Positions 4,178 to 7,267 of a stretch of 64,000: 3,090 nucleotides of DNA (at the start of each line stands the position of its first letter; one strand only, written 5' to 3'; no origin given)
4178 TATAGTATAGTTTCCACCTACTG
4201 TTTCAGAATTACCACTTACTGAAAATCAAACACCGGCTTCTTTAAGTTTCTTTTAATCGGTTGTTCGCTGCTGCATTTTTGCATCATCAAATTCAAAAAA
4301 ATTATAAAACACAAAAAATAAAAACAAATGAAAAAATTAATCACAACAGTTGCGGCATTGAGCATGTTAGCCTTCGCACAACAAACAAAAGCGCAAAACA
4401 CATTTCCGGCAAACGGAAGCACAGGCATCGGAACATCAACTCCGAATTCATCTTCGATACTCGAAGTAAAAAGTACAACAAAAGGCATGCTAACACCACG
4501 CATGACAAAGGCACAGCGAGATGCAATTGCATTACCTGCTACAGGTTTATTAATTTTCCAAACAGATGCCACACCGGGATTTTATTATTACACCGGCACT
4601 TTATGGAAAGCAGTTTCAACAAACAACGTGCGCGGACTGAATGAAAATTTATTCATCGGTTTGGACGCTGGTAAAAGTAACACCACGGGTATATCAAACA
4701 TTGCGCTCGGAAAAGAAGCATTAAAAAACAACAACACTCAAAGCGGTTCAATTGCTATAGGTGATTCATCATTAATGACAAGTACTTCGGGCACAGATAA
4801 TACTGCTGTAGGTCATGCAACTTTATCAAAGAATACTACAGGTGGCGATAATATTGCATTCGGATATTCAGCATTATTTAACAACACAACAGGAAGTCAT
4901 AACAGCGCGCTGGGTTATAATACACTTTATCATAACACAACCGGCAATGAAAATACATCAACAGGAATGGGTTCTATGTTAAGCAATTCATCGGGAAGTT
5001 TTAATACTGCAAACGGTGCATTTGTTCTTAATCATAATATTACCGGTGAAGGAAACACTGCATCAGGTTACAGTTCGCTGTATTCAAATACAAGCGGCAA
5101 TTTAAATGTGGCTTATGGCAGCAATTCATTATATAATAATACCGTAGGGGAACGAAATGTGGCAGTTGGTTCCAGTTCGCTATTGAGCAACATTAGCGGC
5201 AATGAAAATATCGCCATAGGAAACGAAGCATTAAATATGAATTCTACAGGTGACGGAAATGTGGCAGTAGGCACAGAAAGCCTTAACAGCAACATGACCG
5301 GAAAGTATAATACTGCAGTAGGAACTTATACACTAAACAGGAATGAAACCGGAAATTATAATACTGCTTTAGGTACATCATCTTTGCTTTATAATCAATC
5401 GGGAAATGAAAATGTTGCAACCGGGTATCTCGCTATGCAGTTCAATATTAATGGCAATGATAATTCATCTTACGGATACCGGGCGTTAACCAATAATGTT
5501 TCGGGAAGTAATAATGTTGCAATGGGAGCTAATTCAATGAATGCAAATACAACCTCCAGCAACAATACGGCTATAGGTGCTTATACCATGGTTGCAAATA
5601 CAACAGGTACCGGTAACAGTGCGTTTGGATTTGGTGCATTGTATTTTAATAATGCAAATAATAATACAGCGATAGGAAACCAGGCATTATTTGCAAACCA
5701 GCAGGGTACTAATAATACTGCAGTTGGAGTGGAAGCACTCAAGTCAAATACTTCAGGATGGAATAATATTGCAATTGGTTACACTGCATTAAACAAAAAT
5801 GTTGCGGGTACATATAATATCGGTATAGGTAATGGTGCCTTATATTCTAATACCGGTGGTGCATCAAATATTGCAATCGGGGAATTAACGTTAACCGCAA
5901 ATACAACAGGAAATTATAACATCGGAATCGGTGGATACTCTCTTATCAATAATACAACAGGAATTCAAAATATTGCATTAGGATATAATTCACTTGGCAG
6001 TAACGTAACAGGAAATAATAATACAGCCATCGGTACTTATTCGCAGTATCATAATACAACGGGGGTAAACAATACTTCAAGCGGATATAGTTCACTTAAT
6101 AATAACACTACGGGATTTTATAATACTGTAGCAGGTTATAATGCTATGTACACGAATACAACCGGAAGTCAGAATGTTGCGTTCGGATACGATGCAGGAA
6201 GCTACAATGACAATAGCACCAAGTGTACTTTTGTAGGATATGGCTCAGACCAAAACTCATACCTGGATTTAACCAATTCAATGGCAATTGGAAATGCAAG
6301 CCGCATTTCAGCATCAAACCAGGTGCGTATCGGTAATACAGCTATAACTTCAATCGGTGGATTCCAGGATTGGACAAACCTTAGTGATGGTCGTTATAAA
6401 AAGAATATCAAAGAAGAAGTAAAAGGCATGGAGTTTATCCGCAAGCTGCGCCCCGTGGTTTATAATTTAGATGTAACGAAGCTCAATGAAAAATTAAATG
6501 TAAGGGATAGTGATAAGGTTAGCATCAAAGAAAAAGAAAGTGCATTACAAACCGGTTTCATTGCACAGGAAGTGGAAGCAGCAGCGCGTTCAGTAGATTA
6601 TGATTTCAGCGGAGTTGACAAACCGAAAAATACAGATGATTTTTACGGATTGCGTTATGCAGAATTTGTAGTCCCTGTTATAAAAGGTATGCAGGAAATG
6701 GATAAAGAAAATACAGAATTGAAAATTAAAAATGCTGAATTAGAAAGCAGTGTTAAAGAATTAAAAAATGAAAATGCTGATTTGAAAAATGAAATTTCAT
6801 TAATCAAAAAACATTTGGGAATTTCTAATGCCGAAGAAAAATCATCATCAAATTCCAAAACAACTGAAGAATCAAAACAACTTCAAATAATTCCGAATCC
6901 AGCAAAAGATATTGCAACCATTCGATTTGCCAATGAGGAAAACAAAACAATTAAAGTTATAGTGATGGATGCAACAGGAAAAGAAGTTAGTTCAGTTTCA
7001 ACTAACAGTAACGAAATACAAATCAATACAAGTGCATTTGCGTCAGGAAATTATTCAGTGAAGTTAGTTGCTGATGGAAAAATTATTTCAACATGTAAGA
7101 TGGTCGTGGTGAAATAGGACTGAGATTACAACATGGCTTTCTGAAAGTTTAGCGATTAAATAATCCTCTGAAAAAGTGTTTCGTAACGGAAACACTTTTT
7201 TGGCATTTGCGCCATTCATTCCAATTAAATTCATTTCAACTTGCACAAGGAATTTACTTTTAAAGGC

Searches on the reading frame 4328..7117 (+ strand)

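Call 37: search_protein_families(library=pfam, proteins=[window:4328-7117:+], max_evalue=0.0001)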
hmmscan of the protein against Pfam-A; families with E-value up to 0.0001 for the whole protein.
window:4328-7117:+ (929 aa): 2 families
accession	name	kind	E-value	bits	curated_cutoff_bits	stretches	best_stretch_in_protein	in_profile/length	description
PF18962.6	Por_Secre_tail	-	5.9e-12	46.2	27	1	854-926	1-74/75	Secretion system C-terminal sorting domain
PF13884.11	Peptidase_S74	-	9.7e-09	35.8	22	1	686-752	1-52/58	Chaperone of endosialidase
